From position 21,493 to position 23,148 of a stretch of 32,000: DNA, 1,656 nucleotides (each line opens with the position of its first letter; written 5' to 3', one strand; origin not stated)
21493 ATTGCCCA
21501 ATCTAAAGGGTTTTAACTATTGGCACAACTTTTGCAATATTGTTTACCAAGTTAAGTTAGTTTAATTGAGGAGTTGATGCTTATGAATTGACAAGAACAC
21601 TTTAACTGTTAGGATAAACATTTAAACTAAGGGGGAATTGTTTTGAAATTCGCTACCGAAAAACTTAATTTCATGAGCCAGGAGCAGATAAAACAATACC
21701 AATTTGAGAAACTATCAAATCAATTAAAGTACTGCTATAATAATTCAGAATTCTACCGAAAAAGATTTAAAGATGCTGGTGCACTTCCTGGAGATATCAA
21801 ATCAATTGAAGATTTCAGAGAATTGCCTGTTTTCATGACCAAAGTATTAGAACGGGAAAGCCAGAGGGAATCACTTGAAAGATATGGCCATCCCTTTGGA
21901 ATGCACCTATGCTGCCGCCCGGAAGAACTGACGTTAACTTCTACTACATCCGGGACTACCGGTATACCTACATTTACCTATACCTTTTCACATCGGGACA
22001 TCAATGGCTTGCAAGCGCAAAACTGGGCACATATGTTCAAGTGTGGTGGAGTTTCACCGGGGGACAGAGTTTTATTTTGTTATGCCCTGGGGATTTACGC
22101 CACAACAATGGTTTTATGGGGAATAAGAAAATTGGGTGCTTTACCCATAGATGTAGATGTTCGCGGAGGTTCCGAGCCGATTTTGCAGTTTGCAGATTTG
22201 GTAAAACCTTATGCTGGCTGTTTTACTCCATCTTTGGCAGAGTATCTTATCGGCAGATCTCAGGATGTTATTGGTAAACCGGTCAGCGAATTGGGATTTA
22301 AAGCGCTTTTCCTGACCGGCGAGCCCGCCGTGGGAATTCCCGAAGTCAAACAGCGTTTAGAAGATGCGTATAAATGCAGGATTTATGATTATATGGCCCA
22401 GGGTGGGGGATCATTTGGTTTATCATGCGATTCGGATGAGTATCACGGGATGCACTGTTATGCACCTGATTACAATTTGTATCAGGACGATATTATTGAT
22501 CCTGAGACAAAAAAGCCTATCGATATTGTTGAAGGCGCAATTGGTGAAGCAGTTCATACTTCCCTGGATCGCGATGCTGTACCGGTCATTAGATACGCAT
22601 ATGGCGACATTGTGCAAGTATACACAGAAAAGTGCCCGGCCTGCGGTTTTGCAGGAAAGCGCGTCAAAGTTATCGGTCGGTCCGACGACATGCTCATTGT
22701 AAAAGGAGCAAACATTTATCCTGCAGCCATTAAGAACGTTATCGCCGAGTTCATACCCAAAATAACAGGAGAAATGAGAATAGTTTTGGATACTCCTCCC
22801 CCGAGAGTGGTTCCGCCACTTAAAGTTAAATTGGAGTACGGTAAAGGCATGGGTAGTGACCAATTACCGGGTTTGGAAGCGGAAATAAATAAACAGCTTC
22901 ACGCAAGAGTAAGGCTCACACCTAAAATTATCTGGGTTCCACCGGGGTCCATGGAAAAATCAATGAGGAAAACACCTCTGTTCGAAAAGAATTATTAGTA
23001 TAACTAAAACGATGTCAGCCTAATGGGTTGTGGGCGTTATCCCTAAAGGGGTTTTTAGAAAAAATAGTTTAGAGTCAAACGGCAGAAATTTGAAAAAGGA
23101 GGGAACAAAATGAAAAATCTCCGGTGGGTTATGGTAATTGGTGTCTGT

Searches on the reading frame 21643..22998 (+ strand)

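Call 82: search_protein_families(library=pfam, proteins=[window:21643-22998:+], max_evalue=0.001)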
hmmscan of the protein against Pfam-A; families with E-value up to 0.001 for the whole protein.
window:21643-22998:+ (451 aa): 1 family
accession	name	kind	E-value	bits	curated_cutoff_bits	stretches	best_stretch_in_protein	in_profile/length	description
PF14535.12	AMP-binding_C_2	-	1.4e-08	35.4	25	1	355-444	1-89/96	AMP-binding enzyme C-terminal domain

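Call 83: search_protein_families(library=padloc, proteins=[window:21643-22998:+], max_evalue=0.001)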
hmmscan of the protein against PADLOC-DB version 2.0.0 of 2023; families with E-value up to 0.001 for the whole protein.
window:21643-22998:+ (451 aa): 0 families
